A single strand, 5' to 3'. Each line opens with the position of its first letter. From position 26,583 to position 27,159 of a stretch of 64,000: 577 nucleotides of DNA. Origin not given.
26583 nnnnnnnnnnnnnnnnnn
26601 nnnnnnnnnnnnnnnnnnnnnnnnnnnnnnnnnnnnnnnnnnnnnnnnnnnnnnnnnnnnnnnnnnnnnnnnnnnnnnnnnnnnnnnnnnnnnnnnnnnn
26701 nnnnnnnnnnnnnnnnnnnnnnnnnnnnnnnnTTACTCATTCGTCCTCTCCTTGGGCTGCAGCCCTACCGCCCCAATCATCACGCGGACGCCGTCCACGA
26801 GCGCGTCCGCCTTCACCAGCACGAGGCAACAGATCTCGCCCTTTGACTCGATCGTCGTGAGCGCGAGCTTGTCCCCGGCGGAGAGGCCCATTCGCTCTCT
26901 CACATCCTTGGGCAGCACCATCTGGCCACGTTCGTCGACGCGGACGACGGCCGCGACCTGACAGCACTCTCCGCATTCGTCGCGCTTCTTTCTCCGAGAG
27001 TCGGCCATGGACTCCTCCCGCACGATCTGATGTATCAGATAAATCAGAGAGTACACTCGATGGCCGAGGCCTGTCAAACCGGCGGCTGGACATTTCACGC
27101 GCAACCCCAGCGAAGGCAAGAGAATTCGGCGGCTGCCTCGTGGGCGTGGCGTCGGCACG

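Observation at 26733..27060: Cys-rich AbrB-fold regulator with a perfect 7-2-7 palindrome upstream of arsM: candidate non-ArsR arsenic sensor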

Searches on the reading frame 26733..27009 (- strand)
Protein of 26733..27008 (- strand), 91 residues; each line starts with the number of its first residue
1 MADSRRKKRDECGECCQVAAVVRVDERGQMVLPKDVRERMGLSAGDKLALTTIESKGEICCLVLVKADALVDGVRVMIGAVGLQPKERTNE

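Call 4: search_protein_families(library=pfam, proteins=[window:26736-27009:-], max_evalue=0.1)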
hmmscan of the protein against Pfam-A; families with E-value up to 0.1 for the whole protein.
window:26736-27009:- (90 aa): 0 families

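Call 5: search_protein_families(library=ncbifam, proteins=[window:26736-27009:-], max_evalue=0.1)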
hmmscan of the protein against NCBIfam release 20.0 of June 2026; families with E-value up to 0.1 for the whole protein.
window:26736-27009:- (90 aa): 0 families

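Call 7: search_protein_families(library=pfam, proteins=[window:26736-27008:-], max_evalue=10)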
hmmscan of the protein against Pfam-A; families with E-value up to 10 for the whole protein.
window:26736-27008:- (91 aa): 3 families
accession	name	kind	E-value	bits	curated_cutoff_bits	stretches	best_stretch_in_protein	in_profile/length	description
PF04014.23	MazE_antitoxin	-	9.1e-09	35.6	24.7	1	21-55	1-35/48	Antidote-toxin recognition MazE, bacterial antitoxin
PF15937.10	PrlF_antitoxin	-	0.066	13.8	32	1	24-60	4-39/99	prlF antitoxin for toxin YhaV_toxin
PF14250.11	AbrB-like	-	0.25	11.9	25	1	21-50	32-61/70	AbrB-like transcriptional regulator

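Call 8: search_protein_families(library=ncbifam, proteins=[window:26736-27008:-], max_evalue=10)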
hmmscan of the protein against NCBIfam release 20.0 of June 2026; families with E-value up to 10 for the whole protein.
window:26736-27008:- (91 aa): 9 families
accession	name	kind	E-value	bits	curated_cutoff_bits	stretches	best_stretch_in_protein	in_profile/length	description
NF040962.1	near_HgcAB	equivalog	6.2e-28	96.4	70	1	15-79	1-65/70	HgcAB-associated protein HgcC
TIGR01439.1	lp_hng_hel_AbrB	domain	4e-12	45.7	28.3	1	22-56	2-36/44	transcriptional regulator, AbrB family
NF006352.0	PRK08577.1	equivalog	4.6e-05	23.5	140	1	18-71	3-56/136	hypothetical protein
NF050106.1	TA_MazE_antitoxin_Deino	equivalog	0.00024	21.2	65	1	28-52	1-25/65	type II toxin-antitoxin system MazE family antitoxin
TIGR02609.1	doc_partner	hypoth_equivalog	0.0012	19.2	55.9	1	30-60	12-40/74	putative addiction module antidote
NF007429.0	PRK09974.1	equivalog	0.0045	16.9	125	1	20-60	13-52/114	type II toxin-antitoxin system PrlF family antitoxin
NF001476.0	PRK00326.2-2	equivalog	0.0045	16.7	162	1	18-44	90-116/163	division/cell wall cluster transcriptional repressor MraZ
NF033820.0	STM0539_fam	subfamily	0.005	16.5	50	1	18-55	74-111/141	STM0539 family protein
TIGR02851.1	spore_V_T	equivalog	0.0084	16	235.9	1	21-59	6-43/180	stage V sporulation protein T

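Call 10: find_homologous_proteins(query=window:26736-27008:-)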
Query seq(91 aa) (91 aa): 1202 proteins with E <= 0.001 among 1204 candidates; the best 120 are listed.
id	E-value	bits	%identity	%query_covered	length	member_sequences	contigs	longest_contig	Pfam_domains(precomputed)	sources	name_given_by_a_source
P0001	4.6e-45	169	92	98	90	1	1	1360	PF04014.24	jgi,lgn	jgi:antitoxin PrlF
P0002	3.3e-44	166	91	100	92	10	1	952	PF04014.24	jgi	jgi:AbrB family looped-hinge helix DNA binding protein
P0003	3.9e-44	166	91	100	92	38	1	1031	PF04014.24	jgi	jgi:AbrB family looped-hinge helix DNA binding protein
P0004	1.4e-43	164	90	100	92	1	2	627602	PF04014.24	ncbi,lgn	-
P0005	1.8e-43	164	90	100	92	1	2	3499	PF04014.24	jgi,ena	-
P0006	3.9e-43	163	88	100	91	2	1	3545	PF04014.24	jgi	jgi:AbrB family looped-hinge helix DNA binding protein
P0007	4.4e-43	162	89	100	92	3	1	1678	PF04014.24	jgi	jgi:AbrB family looped-hinge helix DNA binding protein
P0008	1.1e-40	155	84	100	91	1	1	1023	PF04014.24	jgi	jgi:AbrB family looped-hinge helix DNA binding protein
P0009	3.1e-40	153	89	93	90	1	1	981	PF04014.24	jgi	jgi:AbrB family looped-hinge helix DNA binding protein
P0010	1.3e-39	151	88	93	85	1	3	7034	PF04014.24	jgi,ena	-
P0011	1.3e-39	151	84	100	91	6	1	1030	PF04014.24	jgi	-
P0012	1.4e-39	151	87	96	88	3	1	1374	PF04014.24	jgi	jgi:AbrB family looped-hinge helix DNA binding protein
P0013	2.0e-39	151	86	100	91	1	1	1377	PF04014.24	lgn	-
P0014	5.0e-39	150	88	93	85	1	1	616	PF04014.24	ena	-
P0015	2.1e-38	148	86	93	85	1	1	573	PF04014.24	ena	-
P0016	5.8e-36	140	82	93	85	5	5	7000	PF04014.24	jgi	jgi:antitoxin PrlF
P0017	6.5e-34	133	85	86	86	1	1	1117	PF04014.24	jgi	jgi:antitoxin PrlF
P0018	6.4e-33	130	84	82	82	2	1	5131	PF04014.24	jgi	jgi:AbrB family looped-hinge helix DNA binding protein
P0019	2.9e-31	125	74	86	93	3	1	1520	PF04014.24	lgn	-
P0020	1.2e-30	123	75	84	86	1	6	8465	PF04014.24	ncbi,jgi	-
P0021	4.3e-30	121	74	93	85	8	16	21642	PF04014.24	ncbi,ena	-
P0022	8.9e-30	120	74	93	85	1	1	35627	PF04014.24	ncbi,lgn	-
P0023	9.0e-30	120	74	84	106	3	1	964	PF04014.24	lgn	-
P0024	1.2e-29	120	72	93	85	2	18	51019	PF04014.24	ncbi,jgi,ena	jgi:AbrB family looped-hinge helix DNA binding protein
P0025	1.4e-29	119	75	84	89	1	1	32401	PF04014.24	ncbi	ncbi:MAG: HgcAB-associated protein HgcC [Candidatus Bipolaricaulota bacterium]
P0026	2.1e-29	119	74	84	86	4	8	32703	PF04014.24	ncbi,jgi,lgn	-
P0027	2.2e-29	119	70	86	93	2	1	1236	PF04014.24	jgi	-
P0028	2.8e-29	118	71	93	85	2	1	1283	PF04014.24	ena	-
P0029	4.0e-29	118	77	89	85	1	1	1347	PF04014.24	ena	-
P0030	4.9e-29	118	77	89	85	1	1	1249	PF04014.24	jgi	-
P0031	5.0e-29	118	75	88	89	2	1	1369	PF04014.24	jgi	jgi:antitoxin PrlF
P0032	6.7e-29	117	77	89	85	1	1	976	PF04014.24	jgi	jgi:antitoxin PrlF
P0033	8.1e-29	117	77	89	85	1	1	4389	PF04014.24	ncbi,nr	ncbi:MAG: HgcAB-associated protein [Candidatus Bipolaricaulota bacterium]|nr:HgcAB-associated protei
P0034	1.1e-28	117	73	88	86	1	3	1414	PF04014.24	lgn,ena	-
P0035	1.3e-28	116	72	93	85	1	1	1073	PF04014.24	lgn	-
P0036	1.5e-28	116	81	74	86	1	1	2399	PF04014.24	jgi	jgi:antitoxin PrlF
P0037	2.1e-28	116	69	93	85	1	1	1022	PF04014.24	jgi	jgi:antitoxin PrlF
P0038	2.7e-27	112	69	93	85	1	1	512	PF04014.24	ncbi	-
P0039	5.6e-27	111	76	74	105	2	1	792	PF04014.24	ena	-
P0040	1.0e-26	110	77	73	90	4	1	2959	PF04014.24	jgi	jgi:AbrB family looped-hinge helix DNA binding protein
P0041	2.0e-25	106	68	86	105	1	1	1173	PF04014.24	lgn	-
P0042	3.7e-23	99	79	69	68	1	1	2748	PF04014.24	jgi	-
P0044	7.7e-23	98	69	77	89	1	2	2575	PF04014.24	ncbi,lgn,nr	ncbi:MAG: HgcAB-associated protein [Candidatus Bipolaricaulota bacterium]|nr:HgcAB-associated protei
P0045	2.1e-22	97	64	84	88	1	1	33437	PF04014.24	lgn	-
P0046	2.7e-22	96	64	85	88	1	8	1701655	PF04014.24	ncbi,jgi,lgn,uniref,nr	ncbi:MAG: hypothetical protein BIP78_0026 [Candidatus Bipolaricaulis sibiricus]|uniref:SpoVT-AbrB do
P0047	8.8e-22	95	70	67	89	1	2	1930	PF04014.24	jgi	jgi:AbrB family looped-hinge helix DNA binding protein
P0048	1.2e-21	94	62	84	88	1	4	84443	PF04014.24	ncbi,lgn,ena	-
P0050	3.7e-21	93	69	67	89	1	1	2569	PF04014.24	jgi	jgi:antitoxin PrlF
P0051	4.2e-21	92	61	95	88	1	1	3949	PF04014.24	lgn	-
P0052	6.3e-21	92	58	90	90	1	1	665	PF04014.24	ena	-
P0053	7.9e-21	92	60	86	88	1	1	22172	PF04014.24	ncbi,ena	-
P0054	8.9e-21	91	65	75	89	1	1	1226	PF04014.24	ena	-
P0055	1.3e-20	91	55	86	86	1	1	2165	PF04014.24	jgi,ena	-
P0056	1.7e-20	90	56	85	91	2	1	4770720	PF04014.24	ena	-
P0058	2.9e-20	90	60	86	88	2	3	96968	PF04014.24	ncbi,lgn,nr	ncbi:AbrB/MazE/SpoVT family DNA-binding domain-containing protein [Candidatus Bipolaricaulota bacter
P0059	3.1e-20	90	55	89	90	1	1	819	PF04014.24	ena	-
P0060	3.6e-20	89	56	96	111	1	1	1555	PF04014.24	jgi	jgi:antitoxin PrlF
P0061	3.6e-20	89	57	89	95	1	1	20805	PF04014.24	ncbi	-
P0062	3.6e-20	89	59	76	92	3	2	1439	PF04014.24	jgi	jgi:antitoxin PrlF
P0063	3.7e-20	89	58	89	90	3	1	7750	PF04014.24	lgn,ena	-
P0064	3.7e-20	89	58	86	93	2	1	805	PF04014.24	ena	-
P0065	4.1e-20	89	56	82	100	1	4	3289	PF04014.24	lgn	-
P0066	4.5e-20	89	62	78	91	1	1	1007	PF04014.24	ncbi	-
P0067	6.1e-20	89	63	74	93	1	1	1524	PF04014.24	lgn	-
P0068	7.7e-20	88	62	78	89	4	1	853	PF04014.24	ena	-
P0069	9.4e-20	88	63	74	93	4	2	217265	PF04014.24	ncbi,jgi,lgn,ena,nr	ncbi:MAG: AbrB family transcriptional regulator [Deltaproteobacteria bacterium HGW-Deltaproteobacter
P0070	1.1e-19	88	57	75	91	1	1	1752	PF04014.24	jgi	jgi:antitoxin PrlF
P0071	1.2e-19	88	53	87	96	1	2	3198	PF04014.24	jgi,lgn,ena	-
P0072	1.5e-19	87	63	74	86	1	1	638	PF04014.24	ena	-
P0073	1.6e-19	87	53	87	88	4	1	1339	PF04014.24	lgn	-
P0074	1.9e-19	87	55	98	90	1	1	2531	PF04014.24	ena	-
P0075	2.0e-19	87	63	82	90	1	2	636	PF04014.24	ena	-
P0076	2.3e-19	87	58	74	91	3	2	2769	PF04014.24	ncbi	-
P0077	2.3e-19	87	55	86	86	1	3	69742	PF04014.24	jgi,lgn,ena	-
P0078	2.5e-19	87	62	78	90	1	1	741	PF04014.24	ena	-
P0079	2.6e-19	87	61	76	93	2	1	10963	PF04014.24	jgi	jgi:antitoxin PrlF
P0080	2.6e-19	87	63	75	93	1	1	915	PF04014.24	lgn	-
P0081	2.7e-19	87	62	75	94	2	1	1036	PF04014.24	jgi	jgi:AbrB family looped-hinge helix DNA binding protein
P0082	2.9e-19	87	59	76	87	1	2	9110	PF04014.24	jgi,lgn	-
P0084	2.9e-19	87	57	76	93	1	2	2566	PF04014.24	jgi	jgi:antitoxin PrlF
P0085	3.4e-19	86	66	71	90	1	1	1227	PF04014.24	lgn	-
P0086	3.4e-19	86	62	73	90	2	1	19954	PF04014.24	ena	-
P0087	3.9e-19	86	60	75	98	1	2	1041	PF04014.24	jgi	jgi:antitoxin PrlF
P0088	4.2e-19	86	57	79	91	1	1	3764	PF04014.24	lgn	-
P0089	4.3e-19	86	54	91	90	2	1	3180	PF04014.24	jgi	-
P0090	4.8e-19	86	63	74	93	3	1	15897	PF04014.24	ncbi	-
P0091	5.3e-19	86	56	89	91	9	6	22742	PF04014.24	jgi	-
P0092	5.4e-19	86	60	74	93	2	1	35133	PF04014.24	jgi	jgi:antitoxin PrlF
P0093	6.0e-19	86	55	76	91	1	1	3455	PF04014.24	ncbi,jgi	jgi:AbrB family looped-hinge helix DNA binding protein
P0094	6.0e-19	86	56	82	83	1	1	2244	PF04014.24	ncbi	-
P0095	6.0e-19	86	58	79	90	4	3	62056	PF04014.24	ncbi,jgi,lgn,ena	-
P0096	6.1e-19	85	64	77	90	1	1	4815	PF04014.24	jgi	-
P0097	6.2e-19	85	53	82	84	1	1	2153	PF04014.24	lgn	-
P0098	6.3e-19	85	57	76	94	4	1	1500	PF04014.24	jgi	-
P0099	6.7e-19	85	56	80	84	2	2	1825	PF04014.24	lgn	-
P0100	6.9e-19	85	57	87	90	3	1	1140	PF04014.24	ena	-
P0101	6.9e-19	85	57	87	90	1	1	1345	PF04014.24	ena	-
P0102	7.1e-19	85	53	98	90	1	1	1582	PF04014.24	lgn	-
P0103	7.2e-19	85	52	93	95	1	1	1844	PF04014.24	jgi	-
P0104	8.0e-19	85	58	81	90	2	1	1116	PF04014.24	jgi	jgi:antitoxin PrlF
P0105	8.7e-19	85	58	74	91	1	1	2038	PF04014.24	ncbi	-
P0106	9.8e-19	85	60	74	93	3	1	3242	PF04014.24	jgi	jgi:antitoxin PrlF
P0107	9.8e-19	85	57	76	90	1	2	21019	PF04014.24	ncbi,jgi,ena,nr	ncbi:MAG: AbrB/MazE/SpoVT family DNA-binding domain-containing protein [Spirochaetales bacterium]|jg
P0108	1.1e-18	85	58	74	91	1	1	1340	PF04014.24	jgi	jgi:antitoxin PrlF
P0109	1.1e-18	85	64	77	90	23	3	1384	PF04014.24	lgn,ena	-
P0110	1.1e-18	85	60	74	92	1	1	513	PF04014.24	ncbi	-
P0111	1.1e-18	85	56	75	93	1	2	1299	PF04014.24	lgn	-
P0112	1.2e-18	85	51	87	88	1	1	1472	PF04014.24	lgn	-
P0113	1.2e-18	85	56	79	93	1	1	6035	PF04014.24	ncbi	-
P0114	1.3e-18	84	57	77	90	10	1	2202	PF04014.24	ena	-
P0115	1.4e-18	84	51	98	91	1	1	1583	PF04014.24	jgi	-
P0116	1.5e-18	84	59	84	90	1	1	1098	PF04014.24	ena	-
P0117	1.6e-18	84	57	75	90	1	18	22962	PF04014.24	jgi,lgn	jgi:antitoxin PrlF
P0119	1.7e-18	84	64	76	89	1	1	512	PF04014.24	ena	-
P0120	1.7e-18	84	61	74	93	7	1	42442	PF04014.24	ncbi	-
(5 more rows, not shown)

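Call 14: find_related_loci(query=A1, collection=genome_contigs, flank=6000)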
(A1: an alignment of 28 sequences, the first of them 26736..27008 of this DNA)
Query A1 (91 aa) in genome_contigs; peptide patterns used: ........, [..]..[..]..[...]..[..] (x = any residue, [..] = any of these).
599 stretches matched a pattern (row limit reached: there are more); 570 encode a relative of the query (tblastn E <= 1e-3); the best 80 are kept; 80 distinct loci.
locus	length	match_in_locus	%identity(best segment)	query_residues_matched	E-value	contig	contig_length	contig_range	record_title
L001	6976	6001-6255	72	1-85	1e-34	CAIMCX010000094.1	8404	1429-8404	uncultured bacterium isolate AlinenSedimentsCore2_bin-0190 genome assembly, contig: bin-0190:094/124, whole genome shotg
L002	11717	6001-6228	75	3-78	8e-34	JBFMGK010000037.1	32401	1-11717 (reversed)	MAG: Candidatus Bipolaricaulota bacterium isolate MAG295 MAG295_37, whole genome shotgun sequence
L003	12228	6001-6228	74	3-78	5e-33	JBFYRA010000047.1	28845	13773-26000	MAG: Candidatus Bipolaricaulota bacterium isolate PPR_0200 PPR_0200.fa_k121_327465, whole genome shotgun sequence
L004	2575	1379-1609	66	5-79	3e-27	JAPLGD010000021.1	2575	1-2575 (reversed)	MAG: Candidatus Bipolaricaulota bacterium isolate LacPavin_0920_SED3_MAG_66_54 LacPavin_0920_SED3_scaffold_3275191, whol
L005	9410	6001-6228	62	6-81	2e-26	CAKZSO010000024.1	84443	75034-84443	MAG: Candidatus Bipolaricaulota bacterium isolate N1_Bin_METABAT__2_1 genome assembly, contig: c_000000677591, whole gen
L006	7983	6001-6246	59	6-87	4e-26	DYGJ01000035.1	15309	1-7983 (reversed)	MAG TPA_asm: Thermotoga sp. isolate BE2012_65_8 Afr_mines_BE2012_1781_length_15309_cov_3_467812, whole genome shotgun se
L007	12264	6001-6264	55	1-91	1e-25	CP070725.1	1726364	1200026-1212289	MAG: Candidatus Bipolaricaulota bacterium isolate bin446 chromosome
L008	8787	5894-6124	58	6-82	2e-25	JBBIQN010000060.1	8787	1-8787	MAG: Candidatus Bipolaricaulota bacterium isolate MTF170219_bin_327 NODE_6587_length_8787_cov_201.560811, whole genome s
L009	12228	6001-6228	61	5-81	2e-24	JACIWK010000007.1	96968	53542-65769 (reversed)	MAG: Candidatus Bipolaricaulota bacterium isolate MAG-24 Bipolaricaulaceae_C3_bin9_Scaffold_7, whole genome shotgun sequ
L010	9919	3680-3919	57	1-81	3e-24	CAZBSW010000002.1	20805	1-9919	MAG TPA_asm: uncultured Thermotogae bacterium isolate SRP323688_co1_249 genome assembly, contig: NODE_4279_length_20805_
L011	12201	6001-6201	63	15-81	6e-24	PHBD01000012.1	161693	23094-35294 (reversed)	MAG: Deltaproteobacteria bacterium HGW-Deltaproteobacteria-19 bjp_ig2102_scaffold_248, whole genome shotgun sequence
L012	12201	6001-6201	63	15-81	8e-24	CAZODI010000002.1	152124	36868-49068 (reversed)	MAG TPA_asm: uncultured Syntrophaceae bacterium isolate binchicken_co20_342 genome assembly, contig: NODE_256_length_152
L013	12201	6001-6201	58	15-81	4e-23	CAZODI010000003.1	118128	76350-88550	MAG TPA_asm: uncultured Syntrophaceae bacterium isolate binchicken_co20_342 genome assembly, contig: NODE_417_length_118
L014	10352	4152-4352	63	15-81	3e-23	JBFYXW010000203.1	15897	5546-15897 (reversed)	MAG: Syntrophaceae bacterium isolate PPR_0392 k121_3134017, whole genome shotgun sequence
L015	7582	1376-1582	55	13-81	5e-23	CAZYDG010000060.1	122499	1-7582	MAG TPA_asm: uncultured Syntrophaceae bacterium isolate SRP293105_co2_5 genome assembly, contig: k141_41641, whole genom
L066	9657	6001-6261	48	1-81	2e-21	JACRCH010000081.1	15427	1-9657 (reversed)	MAG: Deltaproteobacteria bacterium isolate NC_groundwater_1641_Pr3_B-0.1um_55_74 SR-2_scaffold_141_1874296, whole genome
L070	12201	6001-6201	55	15-81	2e-21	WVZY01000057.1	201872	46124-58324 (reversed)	MAG: Candidatus Latescibacterota bacterium isolate CS4-C107 C_merged_R1_(paired)_contig_1433, whole genome shotgun seque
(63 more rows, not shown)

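Call 27: search_solved_structures(query=A1, max_evalue=1, show_alignments=2)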
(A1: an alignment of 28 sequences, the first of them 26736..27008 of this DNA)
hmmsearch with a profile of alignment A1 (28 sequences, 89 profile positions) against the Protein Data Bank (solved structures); distinct sequences matched with E-value up to 1: 12.
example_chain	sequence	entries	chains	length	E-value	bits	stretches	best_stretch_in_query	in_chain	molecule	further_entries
2ro5_A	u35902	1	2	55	0.00048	23.1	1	23-60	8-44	Stage V sporulation protein T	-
2w1t_B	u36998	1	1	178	0.0016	21.5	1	24-61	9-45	STAGE V SPORULATION PROTEIN T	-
5itj_A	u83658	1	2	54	0.0026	20.8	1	18-65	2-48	AbrB family transcriptional regulator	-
2w1t_A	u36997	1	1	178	0.003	20.6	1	24-60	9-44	STAGE V SPORULATION PROTEIN T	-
2l66_A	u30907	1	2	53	0.0034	20.4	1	19-65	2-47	Transcriptional regulator, AbrB family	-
5itm_A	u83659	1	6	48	0.0044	20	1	18-60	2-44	AbrB family transcriptional regulator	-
2glw_A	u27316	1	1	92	0.0084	19.1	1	24-48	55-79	92aa long hypothetical protein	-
1yfb_A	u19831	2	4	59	0.011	18.8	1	22-52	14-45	Transition state regulatory protein abrB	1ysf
1z0r_A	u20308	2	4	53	0.013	18.5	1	23-52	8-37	Transition state regulatory protein abrB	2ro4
2k1n_A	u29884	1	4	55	0.014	18.4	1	23-52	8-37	AbrB family transcriptional regulator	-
2fy9_A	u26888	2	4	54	0.12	15.5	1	22-49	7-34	Putative transition state regulator abh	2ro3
3s4w_A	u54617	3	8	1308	0.26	14.4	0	36-84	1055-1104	Fanconi anemia group I protein homolog | dna repair 1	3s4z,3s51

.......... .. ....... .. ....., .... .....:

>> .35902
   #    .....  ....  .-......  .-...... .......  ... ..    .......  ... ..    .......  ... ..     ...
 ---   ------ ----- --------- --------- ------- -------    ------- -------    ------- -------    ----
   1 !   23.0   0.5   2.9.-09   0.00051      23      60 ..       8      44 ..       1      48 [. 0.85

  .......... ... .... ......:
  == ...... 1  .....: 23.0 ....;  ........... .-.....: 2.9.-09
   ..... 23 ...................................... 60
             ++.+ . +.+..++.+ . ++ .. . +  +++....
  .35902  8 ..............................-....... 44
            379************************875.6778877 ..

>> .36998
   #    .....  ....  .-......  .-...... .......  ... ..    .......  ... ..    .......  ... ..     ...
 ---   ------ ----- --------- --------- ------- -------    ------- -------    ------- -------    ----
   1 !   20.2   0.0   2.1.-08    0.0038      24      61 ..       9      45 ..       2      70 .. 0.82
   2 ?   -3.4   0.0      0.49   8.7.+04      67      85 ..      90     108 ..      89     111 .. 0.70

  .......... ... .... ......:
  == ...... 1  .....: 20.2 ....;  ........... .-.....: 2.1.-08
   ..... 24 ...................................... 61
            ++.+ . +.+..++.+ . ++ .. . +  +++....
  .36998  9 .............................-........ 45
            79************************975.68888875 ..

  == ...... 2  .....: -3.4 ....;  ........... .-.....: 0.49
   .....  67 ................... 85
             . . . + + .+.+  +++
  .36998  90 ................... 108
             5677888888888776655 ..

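Call 35: predict_structure(alignment_id=A2)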
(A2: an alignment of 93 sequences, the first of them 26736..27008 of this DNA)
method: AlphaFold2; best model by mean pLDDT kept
length: 91 residues; sequences in the alignment: 93
mean_pLDDT: 75.6   pTM: 0.51
mean pLDDT of the five models: 75.6, 72.9, 71.7, 71.6, 67.7
residues with pLDDT >= 90: 20; 70-90: 41; 50-70: 14; < 50: 16
segments of 3 or more residues with pLDDT < 50: 1-12, 88-91
pLDDT, mean of each block of 10 residues (from residue 1): 45 66 90 89 90 92 86 71 55 41
secondary structure, 60 per line:
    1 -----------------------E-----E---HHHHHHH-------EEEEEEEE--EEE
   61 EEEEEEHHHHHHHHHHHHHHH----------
elements in order: H34-40 E48-55 E58-66 H67-81
